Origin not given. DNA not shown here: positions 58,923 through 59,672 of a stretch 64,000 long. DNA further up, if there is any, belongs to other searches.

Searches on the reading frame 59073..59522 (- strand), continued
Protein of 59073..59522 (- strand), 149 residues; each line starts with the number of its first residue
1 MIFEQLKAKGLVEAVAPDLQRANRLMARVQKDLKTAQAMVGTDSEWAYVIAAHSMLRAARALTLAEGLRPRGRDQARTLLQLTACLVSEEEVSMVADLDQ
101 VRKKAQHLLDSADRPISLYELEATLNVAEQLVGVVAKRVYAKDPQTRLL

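Call 46: find_encoding_contigs(protein=P0065, flank=10000, max_places=1)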
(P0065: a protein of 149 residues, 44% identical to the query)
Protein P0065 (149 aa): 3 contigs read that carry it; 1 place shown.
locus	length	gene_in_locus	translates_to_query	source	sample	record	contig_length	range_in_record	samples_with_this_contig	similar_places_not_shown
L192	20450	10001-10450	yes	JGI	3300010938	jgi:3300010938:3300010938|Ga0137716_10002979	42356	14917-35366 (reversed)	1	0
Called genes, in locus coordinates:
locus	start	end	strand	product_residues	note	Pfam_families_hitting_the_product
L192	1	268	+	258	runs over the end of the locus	PF19825:DUF6306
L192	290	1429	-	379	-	PF02771:Acyl-CoA_dh_N, PF02770:Acyl-CoA_dh_M, PF00441:Acyl-CoA_dh_1, PF08028:Acyl-CoA_dh_2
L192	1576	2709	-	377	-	PF02417:Chromate_transp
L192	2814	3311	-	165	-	-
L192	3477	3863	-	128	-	PF00072:Response_reg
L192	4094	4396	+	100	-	PF03551:PadR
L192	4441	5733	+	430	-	PF02310:B12-binding, PF04055:Radical_SAM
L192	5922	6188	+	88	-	PF00037:Fer4 (weak), PF12797:Fer4_2 (faint), PF12838:Fer4_7 (faint), PF13187:Fer4_9 (weak), PF13484:Fer4_16 (faint)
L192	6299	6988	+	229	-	PF04474:DUF554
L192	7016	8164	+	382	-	PF07690:MFS_1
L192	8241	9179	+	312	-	PF00701:DHDPS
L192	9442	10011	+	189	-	PF12840:HTH_20 (weak)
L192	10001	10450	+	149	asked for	PF05168:HEPN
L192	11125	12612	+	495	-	PF00171:Aldedh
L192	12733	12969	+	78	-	-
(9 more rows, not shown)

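Call 47: find_encoding_contigs(protein=P0066, flank=10000, max_places=1)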
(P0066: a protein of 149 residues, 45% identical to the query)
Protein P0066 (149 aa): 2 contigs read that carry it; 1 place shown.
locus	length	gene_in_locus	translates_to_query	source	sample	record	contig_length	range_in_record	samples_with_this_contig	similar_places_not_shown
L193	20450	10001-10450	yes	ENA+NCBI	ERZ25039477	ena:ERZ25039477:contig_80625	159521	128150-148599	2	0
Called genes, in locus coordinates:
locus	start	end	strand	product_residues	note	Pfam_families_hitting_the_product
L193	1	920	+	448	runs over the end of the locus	PF02347:GDC-P, PF01053:Cys_Met_Meta_PP (weak), PF00266:Aminotran_5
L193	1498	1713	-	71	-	-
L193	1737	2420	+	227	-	PF21478:GcvP2_C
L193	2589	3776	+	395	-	PF05222:AlaDh_PNT_N, PF02826:2-Hacid_dh_C (faint), PF01262:AlaDh_PNT_C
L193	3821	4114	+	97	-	PF12769:PNTB_4TM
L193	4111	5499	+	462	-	PF02233:PNTB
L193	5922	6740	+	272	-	PF05552:MS_channel_1st_1 (weak), PF00924:MS_channel_2nd, PF21082:MS_channel_3rd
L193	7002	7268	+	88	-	PF00037:Fer4 (weak), PF12797:Fer4_2 (faint), PF13183:Fer4_8 (faint), PF13237:Fer4_10 (weak), PF14843:GF_recep_IV (weak), PF12837:Fer4_6 (faint), PF12838:Fer4_7 (weak), PF13187:Fer4_9, +1 more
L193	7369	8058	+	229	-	PF04474:DUF554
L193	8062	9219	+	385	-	PF07690:MFS_1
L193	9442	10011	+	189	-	-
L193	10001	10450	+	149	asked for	PF05168:HEPN (weak)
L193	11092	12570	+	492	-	PF00171:Aldedh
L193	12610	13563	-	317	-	PF00389:2-Hacid_dh, PF02826:2-Hacid_dh_C, PF03446:NAD_binding_2 (weak)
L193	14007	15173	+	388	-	PF02771:Acyl-CoA_dh_N, PF02770:Acyl-CoA_dh_M, PF00441:Acyl-CoA_dh_1, PF08028:Acyl-CoA_dh_2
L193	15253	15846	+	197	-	PF06835:LptC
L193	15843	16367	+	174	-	PF03968:LptD_N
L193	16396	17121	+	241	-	PF00005:ABC_tran, PF13304:AAA_21 (faint)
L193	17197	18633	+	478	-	PF00309:Sigma54_AID, PF04963:Sigma54_CBD, PF04552:Sigma54_DBD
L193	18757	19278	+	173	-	PF02482:Ribosomal_S30AE, PF16321:Ribosom_S30AE_C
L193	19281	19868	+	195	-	PF07475:Hpr_kinase_C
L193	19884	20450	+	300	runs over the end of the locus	PF03668:RapZ-like_N, PF22740:PapZ_C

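Call 53: search_protein_families(library=padloc, proteins=[window:59076-59522:-], max_evalue=0.1)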
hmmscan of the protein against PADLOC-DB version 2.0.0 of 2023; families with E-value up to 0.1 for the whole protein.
window:59076-59522:- (149 aa): 3 families
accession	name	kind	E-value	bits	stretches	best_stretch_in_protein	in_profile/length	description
PDLC04374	PDC-M05B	-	5.9e-08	31.1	1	1-144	1-143/146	-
PDLC04377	PDC-M05B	-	1e-06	26.9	1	4-145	4-144/149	-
PDLC04379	PDC-M05B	-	1.3e-05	23.2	1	2-145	2-143/147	-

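Call 58: find_encoding_contigs(protein=P0001, flank=1500, max_places=4)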
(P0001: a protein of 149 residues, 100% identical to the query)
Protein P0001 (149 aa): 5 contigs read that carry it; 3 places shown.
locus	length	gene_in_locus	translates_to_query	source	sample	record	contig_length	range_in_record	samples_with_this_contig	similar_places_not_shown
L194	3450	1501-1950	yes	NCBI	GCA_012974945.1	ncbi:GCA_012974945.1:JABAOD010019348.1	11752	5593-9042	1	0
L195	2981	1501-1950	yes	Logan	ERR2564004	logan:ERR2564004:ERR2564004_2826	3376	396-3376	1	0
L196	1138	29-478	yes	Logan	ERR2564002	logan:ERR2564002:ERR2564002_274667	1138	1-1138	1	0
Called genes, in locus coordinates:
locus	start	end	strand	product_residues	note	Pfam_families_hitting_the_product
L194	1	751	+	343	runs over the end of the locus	PF01336:tRNA_anti-codon, PF01966:HD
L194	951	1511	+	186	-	-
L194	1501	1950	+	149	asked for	-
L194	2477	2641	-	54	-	-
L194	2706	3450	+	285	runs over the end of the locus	PF02770:Acyl-CoA_dh_M, PF00441:Acyl-CoA_dh_1, PF08028:Acyl-CoA_dh_2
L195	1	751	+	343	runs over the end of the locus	PF01336:tRNA_anti-codon, PF01966:HD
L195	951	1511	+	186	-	-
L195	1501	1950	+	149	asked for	-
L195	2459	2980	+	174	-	?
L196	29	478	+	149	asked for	-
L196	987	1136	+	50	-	?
